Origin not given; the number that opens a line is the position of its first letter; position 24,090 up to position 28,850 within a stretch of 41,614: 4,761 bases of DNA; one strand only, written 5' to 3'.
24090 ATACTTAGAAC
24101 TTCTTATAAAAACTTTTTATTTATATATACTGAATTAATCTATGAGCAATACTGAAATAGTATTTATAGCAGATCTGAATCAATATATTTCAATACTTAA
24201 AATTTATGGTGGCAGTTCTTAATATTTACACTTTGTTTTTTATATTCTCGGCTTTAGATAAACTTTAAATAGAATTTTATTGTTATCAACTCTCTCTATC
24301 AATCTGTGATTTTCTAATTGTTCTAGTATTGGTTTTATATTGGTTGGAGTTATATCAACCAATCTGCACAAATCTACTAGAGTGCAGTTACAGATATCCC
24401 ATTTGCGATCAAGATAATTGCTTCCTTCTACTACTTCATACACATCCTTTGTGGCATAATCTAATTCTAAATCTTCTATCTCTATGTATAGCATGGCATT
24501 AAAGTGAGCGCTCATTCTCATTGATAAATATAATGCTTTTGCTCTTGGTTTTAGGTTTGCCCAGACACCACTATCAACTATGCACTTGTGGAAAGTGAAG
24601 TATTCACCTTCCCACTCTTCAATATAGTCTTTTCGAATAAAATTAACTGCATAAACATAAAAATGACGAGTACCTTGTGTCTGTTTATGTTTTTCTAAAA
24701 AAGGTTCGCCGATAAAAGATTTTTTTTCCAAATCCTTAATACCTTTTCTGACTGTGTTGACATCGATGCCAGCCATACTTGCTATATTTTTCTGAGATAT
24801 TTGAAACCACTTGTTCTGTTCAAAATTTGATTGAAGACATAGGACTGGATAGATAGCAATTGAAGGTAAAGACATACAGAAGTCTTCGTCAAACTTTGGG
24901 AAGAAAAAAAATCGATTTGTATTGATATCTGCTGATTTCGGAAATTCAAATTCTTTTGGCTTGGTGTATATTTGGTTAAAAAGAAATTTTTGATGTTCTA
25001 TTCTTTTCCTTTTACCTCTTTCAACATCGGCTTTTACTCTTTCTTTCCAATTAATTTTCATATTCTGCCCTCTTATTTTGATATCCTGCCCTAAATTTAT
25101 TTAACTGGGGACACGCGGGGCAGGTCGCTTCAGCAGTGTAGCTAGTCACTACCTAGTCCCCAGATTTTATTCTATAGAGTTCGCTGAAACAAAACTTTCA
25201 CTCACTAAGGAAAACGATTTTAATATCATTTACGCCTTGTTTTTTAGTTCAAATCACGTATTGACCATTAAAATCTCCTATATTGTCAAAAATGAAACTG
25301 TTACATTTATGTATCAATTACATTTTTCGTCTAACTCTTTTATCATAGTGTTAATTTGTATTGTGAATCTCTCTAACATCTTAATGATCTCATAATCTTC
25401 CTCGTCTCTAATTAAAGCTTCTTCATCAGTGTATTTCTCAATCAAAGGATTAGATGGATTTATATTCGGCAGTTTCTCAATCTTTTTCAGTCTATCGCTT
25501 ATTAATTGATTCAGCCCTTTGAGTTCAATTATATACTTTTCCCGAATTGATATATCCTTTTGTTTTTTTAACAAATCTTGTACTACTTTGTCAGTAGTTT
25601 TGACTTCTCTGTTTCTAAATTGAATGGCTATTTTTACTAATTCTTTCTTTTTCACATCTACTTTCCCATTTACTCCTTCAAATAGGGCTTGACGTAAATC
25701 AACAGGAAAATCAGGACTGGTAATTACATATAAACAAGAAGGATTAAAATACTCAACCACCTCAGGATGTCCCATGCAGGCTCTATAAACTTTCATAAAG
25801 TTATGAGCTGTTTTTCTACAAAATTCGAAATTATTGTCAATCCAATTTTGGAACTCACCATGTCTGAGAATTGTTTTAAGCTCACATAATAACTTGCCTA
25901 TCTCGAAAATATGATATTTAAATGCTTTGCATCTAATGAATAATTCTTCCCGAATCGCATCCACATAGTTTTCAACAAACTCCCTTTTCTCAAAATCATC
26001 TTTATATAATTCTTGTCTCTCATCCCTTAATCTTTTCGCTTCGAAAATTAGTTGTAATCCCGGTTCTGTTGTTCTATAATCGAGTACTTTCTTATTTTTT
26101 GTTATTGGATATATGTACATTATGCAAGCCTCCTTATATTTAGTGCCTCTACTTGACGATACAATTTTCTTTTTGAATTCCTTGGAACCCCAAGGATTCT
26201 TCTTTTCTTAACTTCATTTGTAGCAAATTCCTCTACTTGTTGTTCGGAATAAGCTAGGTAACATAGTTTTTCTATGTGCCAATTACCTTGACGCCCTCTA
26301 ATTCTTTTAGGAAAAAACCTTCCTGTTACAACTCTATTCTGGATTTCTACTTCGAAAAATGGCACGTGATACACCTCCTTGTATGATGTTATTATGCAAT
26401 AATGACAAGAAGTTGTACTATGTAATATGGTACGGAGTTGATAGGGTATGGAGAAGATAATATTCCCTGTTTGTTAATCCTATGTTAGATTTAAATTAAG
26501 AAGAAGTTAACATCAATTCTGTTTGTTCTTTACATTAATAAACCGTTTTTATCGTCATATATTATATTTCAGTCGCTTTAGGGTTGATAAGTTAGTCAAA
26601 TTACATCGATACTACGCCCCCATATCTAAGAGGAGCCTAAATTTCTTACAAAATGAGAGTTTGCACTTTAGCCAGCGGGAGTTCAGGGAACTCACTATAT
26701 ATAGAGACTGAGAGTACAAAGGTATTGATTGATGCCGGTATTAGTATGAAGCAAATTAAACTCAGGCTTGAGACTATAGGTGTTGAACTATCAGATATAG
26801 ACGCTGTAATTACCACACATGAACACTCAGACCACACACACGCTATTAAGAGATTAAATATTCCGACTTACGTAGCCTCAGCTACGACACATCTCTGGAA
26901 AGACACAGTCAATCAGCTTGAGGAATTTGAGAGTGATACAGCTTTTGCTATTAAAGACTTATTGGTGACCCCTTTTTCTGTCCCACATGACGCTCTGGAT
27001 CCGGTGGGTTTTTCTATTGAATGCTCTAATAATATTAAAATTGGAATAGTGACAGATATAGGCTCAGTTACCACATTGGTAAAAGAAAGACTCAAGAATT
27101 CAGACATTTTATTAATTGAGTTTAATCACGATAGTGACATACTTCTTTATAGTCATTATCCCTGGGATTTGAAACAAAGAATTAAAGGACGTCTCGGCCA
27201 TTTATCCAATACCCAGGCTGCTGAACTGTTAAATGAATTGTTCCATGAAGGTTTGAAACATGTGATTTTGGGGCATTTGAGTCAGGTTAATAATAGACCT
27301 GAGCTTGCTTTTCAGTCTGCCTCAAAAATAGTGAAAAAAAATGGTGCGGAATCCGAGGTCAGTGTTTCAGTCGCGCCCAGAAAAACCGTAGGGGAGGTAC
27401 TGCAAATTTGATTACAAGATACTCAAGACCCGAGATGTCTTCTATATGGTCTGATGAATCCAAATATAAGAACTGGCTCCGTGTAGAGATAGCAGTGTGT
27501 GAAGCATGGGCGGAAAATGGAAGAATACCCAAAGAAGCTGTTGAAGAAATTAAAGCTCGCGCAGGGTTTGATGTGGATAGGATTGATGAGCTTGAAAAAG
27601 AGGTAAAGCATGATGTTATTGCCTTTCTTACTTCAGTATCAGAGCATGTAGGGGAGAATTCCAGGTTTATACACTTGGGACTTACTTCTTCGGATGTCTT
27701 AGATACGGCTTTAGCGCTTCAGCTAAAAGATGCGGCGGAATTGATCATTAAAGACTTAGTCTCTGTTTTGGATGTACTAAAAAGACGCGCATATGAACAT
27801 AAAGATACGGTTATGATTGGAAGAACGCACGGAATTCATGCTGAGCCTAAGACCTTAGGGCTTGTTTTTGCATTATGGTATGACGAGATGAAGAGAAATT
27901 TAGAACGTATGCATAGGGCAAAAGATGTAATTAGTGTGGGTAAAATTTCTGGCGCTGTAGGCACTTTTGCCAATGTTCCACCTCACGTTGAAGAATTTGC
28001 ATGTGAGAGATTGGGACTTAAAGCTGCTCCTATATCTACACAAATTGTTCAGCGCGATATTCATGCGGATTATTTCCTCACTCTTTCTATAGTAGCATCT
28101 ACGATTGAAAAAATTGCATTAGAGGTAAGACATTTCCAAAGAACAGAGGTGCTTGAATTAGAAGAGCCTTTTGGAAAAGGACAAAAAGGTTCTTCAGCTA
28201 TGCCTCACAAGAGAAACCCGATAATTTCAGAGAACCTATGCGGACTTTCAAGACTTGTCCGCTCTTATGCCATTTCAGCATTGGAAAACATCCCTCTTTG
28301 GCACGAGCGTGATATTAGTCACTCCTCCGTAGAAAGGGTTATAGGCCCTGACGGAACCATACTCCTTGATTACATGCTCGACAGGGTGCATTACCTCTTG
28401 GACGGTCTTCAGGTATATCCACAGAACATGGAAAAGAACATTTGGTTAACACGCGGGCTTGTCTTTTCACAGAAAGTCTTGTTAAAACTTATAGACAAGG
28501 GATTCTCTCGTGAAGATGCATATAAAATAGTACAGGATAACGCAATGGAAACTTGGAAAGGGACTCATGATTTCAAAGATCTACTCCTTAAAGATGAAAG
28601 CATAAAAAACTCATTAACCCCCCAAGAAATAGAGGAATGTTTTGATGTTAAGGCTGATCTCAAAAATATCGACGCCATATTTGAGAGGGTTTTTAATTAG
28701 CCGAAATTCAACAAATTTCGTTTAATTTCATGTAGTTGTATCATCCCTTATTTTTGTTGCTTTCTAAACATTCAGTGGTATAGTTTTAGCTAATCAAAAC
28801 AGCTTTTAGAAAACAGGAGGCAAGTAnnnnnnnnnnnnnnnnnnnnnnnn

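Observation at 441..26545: Long imperfect inverted repeats bracket a ~26 kb segment with a serine recombinase at one end and a plasmid-like module at the other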

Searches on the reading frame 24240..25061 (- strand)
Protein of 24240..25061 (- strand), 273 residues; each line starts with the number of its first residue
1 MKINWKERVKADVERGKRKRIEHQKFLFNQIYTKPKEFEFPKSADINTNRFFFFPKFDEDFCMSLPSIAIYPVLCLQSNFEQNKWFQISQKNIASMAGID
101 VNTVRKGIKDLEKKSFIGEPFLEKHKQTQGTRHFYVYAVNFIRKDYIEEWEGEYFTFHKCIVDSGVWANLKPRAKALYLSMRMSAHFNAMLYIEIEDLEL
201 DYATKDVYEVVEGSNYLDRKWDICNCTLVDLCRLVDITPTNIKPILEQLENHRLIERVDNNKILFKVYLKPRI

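Call 7: search_protein_families(library=pfam, proteins=[window:24240-25061:-], max_evalue=0.01)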
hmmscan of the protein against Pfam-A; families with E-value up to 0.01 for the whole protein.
window:24240-25061:- (273 aa): 6 families
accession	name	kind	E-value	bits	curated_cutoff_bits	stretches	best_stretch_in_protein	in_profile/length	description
PF13730.12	HTH_36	-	9.4e-07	29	25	1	69-117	9-55/55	Helix-turn-helix domain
PF13545.12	HTH_Crp_2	-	0.0001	22.6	27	0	86-117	21-52/70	Crp-like helix-turn-helix domain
PF01047.28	MarR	-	0.00013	22.2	24.6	0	87-117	17-47/59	MarR family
PF13412.12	HTH_24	-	0.00066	19.6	21.9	0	88-117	18-47/48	Winged helix-turn-helix DNA-binding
PF04182.18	B-block_TFIIIC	-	0.0024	18.3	22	0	228-259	21-52/73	B-block binding subunit of TFIIIC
PF22536.2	POLR3C_WHD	-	0.0028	18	30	0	87-139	25-77/77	POLR3C, C-terminal winged-helix domain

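Call 58: search_protein_families(library=phrogs, proteins=[window:24240-25061:-], max_evalue=0.001)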
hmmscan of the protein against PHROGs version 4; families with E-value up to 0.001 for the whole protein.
window:24240-25061:- (273 aa): 3 families
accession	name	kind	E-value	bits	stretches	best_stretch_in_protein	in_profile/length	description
phrog_186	-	DNA, RNA and nucleotide metabolism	1.4e-09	39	1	67-117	43-92/308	DnaD-like helicase loader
phrog_428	-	DNA, RNA and nucleotide metabolism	6.4e-06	26.6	0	73-116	113-156/455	replication initiation protein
phrog_678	-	DNA, RNA and nucleotide metabolism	0.00026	21.6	0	75-117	80-115/346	replication initiation O-like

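Call 59: search_protein_families(library=ncbifam, proteins=[window:24240-25061:-], max_evalue=0.001)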
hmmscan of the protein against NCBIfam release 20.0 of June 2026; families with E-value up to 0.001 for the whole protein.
window:24240-25061:- (273 aa): 0 families

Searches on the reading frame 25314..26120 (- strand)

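Call 7: search_protein_families(library=pfam, proteins=[window:25314-26120:-], max_evalue=0.01)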
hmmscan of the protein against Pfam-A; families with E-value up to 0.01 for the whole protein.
window:25314-26120:- (268 aa): 2 families
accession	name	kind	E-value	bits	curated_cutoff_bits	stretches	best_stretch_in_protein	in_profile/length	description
PF11300.13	DUF3102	-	4.2e-10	40.4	24.4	1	69-114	23-68/129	Protein of unknown function (DUF3102)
PF25398.1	CUX1_N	-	0.004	17.6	27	0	55-119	42-102/116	CUX1-like, N-terminal tRNA-binding arm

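Call 58: search_protein_families(library=phrogs, proteins=[window:25314-26120:-], max_evalue=0.001)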
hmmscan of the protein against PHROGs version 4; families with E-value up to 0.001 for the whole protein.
window:25314-26120:- (268 aa): 2 families
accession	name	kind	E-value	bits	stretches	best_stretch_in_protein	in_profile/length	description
phrog_15609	-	unknown function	1.1e-10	42.4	1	72-114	32-74/316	-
phrog_6146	-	unknown function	4.3e-08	34.3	1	72-113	56-105/197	-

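Call 59: search_protein_families(library=ncbifam, proteins=[window:25314-26120:-], max_evalue=0.001)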
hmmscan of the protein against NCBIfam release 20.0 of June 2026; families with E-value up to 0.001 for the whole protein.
window:25314-26120:- (268 aa): 0 families

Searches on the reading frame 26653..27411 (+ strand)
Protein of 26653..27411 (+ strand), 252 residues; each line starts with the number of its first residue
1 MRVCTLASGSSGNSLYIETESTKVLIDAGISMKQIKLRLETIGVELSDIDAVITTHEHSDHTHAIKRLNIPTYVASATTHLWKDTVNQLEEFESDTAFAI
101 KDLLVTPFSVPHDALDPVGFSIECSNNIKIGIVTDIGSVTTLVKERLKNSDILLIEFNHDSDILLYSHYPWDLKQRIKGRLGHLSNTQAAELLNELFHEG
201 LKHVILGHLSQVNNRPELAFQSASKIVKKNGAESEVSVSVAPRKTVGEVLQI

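Call 7: search_protein_families(library=pfam, proteins=[window:26653-27411:+], max_evalue=0.01)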
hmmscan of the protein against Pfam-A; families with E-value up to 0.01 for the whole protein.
window:26653-27411:+ (252 aa): 4 families
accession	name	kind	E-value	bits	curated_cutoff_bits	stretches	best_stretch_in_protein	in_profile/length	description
PF12706.13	Lactamase_B_2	-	4.1e-18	66.1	27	1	22-196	1-190/200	Beta-lactamase superfamily domain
PF00753.33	Lactamase_B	-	3.5e-12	47.1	22.7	1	10-68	4-63/196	Metallo-beta-lactamase superfamily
PF13483.12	Lactamase_B_3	-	2.9e-05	24.5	24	1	13-155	8-131/160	Beta-lactamase superfamily domain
PF23023.1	Anti-Pycsar_Apyc1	-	0.0021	18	50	1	13-68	21-73/250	Anti-Pycsar protein Apyc1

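Call 22: find_related_loci(query=window:26653-27411:+, collection=genome_contigs, flank=10000)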
Query window:26653-27411:+ (252 aa) in genome_contigs; peptide patterns used: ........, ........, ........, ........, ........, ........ (x = any residue, [..] = any of these).
189 stretches matched a pattern; 62 encode a relative of the query (tblastn E <= 1e-3); 62 distinct loci.
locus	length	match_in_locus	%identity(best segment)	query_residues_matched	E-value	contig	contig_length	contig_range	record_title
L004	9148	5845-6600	98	1-252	6e-167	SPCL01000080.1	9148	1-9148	MAG: Thermodesulfobacteriales bacterium isolate das_tool.metabat2.12 k141_584554, whole genome shotgun sequence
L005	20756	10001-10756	93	1-252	2e-160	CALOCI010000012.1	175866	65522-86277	MAG: uncultured Thermodesulfobacteriota bacterium isolate LOGT_bin.0081 genome assembly, contig: contig_85494, whole gen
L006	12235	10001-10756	87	1-252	4e-151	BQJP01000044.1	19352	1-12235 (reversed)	MAG: Thermodesulfobacteriota bacterium DHS20C13 DNA, sequence044, whole genome shotgun sequence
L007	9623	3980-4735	82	1-252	7e-140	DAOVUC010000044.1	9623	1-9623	MAG TPA_asm: Candidatus Dadabacteria bacterium isolate CSMAG_1669 CSMAG_1669_k141_723124_length_9623_cov_12.5134, whole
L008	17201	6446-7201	81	1-252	9e-139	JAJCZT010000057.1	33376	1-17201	MAG: Deltaproteobacteria bacterium isolate OFTM235 OFTM235_56, whole genome shotgun sequence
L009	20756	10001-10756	77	1-252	1e-133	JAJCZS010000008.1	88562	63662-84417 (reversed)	MAG: Deltaproteobacteria bacterium isolate OFTM111 OFTM111_7, whole genome shotgun sequence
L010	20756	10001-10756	71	1-252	3e-122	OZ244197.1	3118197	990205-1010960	MAG: Thermodesulfobacteriota bacterium isolate ec96ddf5-9e38-48dc-a8a0-7131a85d877a genome assembly, chromosome: 1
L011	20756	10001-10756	68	1-252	6e-122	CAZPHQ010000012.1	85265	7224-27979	MAG TPA_asm: uncultured Spirochaetia bacterium isolate SRP077602_co3_46 genome assembly, contig: NODE_149_length_85265_c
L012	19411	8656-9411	69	1-252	1e-121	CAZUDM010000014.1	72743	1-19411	MAG TPA_asm: uncultured Spirochaetia bacterium isolate binchicken_co179_138 genome assembly, contig: NODE_1329_length_72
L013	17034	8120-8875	67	1-252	4e-121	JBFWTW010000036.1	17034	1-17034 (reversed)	MAG: Candidatus Dadabacteria bacterium isolate CA_2019_TPBF_56 NODE_15111_length_17034_cov_5.433785_TPBF, whole genome s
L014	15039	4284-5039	67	1-252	1e-119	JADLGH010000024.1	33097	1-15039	MAG: Candidatus Dadabacteria bacterium isolate SJ427 c_000000151029, whole genome shotgun sequence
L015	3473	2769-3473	68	1-235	3e-112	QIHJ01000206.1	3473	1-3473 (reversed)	MAG: Candidatus Dadabacteria bacterium isolate SZUA-126 Ga0063293_10049312, whole genome shotgun sequence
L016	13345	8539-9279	60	1-249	1e-100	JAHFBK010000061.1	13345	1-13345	MAG: Candidatus Dadabacteria bacterium isolate nzgw197 NODE_2090_length_13346_cov_24.549490, whole genome shotgun sequen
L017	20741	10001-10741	61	1-249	2e-100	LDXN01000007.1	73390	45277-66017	MAG: Candidatus Dadabacteria bacterium CSP1-2 XU11_C0007, whole genome shotgun sequence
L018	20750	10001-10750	61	1-252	3e-106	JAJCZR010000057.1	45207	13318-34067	MAG: Deltaproteobacteria bacterium isolate OFTM253 OFTM253_56, whole genome shotgun sequence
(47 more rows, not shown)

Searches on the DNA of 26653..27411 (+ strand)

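Call 38: search_rna_families(source=L004, start=5500, end=5860, threshold=evalue, max_evalue=10)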
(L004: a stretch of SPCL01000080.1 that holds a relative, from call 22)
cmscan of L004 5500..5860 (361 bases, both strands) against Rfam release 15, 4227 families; matches with E-value up to 10: 8.
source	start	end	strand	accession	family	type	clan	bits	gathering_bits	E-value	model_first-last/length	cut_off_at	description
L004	5640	5723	+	RF02273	FsrA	Gene;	-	20.1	80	0.061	1-83/83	no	FsrA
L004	5559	5587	-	RF01352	CRISPR-DR43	Gene; CRISPR;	CL00014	20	35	0.92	1-29/29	no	CRISPR RNA direct repeat element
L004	5585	5616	+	RF02503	Atu_C9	Gene; sRNA;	-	19.9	40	0.0025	161-192/192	no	Rhizobiales sRNA Atu_C9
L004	5638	5725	+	RF01280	snoR14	Gene; snRNA; snoRNA; CD-box;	CL00076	16.2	40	1.9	1-84/84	no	Small nucleolar RNA snoR14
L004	5511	5619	-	RF02839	Ref66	Gene; antisense;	-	14.8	92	2.2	1-120/120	no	Enterococcus sRNA 66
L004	5575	5625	-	RF00940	mir-327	Gene; miRNA;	-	14.2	76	4.7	1-62/62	no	mir-327 microRNA precursor family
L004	5657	5727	+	RF02085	Yar_1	Gene; lncRNA;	-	10.8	50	8.9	1-74/74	no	Yellow-achaete intergenic RNA conserved region 1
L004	5583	5631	-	RF02763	IsrM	Gene; sRNA;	-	7.7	376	7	1-329/329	no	IsrM sRNA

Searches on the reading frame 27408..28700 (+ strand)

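Call 8: search_protein_families(library=pfam, proteins=[window:27408-28700:+], max_evalue=0.01)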
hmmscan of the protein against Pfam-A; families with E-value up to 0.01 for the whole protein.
window:27408-28700:+ (430 aa): 2 families
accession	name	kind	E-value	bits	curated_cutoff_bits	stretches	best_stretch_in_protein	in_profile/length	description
PF00206.25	Lyase_1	-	1.7e-58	199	27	1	7-283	7-309/312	Lyase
PF10397.14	ADSL_C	-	1.6e-25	89.6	32.7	1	350-428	1-79/79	Adenylosuccinate lyase C-terminus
